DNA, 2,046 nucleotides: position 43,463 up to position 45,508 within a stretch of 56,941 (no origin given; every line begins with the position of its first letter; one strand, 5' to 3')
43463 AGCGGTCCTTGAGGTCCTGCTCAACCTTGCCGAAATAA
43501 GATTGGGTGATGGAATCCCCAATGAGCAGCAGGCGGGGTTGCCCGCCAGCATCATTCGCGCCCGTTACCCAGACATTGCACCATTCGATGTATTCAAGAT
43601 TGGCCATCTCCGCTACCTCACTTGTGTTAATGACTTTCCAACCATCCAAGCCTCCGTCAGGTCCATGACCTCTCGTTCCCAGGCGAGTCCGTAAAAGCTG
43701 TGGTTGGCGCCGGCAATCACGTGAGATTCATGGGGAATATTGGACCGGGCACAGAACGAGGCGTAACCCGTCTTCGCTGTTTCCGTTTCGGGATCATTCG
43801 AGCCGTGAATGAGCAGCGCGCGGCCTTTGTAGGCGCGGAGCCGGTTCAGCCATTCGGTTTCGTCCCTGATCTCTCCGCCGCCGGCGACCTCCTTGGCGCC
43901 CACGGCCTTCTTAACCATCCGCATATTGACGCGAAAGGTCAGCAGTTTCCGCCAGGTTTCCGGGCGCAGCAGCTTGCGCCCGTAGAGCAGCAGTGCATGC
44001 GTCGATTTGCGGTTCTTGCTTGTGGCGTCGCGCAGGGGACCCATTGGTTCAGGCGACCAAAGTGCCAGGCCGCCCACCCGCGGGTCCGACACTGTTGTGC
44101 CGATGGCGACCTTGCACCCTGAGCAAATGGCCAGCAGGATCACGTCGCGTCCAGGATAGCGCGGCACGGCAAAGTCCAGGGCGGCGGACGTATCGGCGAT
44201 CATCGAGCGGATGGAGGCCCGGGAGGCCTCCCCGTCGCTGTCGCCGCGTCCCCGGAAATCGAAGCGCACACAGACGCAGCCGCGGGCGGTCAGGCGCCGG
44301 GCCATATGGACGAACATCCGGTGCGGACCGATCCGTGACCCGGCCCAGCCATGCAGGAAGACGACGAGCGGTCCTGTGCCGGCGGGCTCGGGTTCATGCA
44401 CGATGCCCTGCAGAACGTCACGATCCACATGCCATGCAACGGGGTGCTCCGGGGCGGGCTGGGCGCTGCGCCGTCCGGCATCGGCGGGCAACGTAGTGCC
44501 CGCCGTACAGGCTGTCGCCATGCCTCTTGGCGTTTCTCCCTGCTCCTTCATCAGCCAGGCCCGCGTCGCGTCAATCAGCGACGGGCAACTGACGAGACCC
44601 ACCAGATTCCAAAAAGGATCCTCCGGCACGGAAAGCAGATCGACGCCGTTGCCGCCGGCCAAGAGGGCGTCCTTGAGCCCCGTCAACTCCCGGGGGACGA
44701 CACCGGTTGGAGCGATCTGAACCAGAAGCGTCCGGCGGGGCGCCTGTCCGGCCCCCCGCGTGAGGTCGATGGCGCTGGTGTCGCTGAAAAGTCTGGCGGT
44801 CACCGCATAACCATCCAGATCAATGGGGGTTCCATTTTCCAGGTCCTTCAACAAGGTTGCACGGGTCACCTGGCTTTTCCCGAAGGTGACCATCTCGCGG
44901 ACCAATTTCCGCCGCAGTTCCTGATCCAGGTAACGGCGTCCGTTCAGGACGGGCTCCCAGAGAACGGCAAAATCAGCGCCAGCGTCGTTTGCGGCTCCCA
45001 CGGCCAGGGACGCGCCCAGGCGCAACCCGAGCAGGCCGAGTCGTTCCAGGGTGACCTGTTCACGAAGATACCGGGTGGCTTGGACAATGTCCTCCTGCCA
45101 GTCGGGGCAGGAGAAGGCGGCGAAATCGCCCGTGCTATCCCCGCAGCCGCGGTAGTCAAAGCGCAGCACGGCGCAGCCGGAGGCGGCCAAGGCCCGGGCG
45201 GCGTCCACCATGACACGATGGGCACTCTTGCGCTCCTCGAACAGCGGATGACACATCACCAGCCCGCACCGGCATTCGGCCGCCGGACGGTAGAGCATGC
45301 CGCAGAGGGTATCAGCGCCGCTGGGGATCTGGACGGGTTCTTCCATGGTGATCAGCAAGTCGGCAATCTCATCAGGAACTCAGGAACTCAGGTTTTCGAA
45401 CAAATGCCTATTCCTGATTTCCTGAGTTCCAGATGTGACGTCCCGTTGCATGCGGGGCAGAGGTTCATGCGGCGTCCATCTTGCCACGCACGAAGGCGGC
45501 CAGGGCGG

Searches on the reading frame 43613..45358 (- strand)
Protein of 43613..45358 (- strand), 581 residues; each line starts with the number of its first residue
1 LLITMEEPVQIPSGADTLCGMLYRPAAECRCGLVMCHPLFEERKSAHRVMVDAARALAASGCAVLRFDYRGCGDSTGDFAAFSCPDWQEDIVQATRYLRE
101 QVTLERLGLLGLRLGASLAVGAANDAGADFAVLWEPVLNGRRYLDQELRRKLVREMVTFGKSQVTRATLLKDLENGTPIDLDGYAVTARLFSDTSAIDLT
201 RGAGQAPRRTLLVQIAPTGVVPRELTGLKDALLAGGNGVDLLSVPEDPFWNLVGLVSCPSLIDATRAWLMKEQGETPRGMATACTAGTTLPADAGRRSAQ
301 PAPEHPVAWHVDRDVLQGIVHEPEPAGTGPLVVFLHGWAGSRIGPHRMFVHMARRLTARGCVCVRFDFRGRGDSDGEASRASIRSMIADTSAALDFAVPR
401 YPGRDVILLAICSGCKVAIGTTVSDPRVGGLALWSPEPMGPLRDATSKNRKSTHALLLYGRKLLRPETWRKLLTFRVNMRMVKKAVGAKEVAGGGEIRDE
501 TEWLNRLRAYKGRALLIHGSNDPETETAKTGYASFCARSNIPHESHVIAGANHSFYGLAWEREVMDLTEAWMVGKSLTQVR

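Call 45: search_protein_families(library=pfam, proteins=[window:43613-45358:-], max_evalue=0.0001)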
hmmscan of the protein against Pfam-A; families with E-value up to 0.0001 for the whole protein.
window:43613-45358:- (581 aa): 4 families
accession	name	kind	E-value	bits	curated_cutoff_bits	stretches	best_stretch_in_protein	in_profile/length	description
PF12146.15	Hydrolase_4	-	2.8e-20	73.1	27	2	331-443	6-116/239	Serine aminopeptidase, S33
PF12697.13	Abhydrolase_6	-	7.3e-17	63.2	26.3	1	332-556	1-207/217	Alpha/beta hydrolase family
PF00561.26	Abhydrolase_1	-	1.6e-13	51.3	25.8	1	330-418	1-83/245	alpha/beta hydrolase fold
PF02129.25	Peptidase_S15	-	1.4e-08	35.2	23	0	22-125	9-115/262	X-Pro dipeptidyl-peptidase (S15 family)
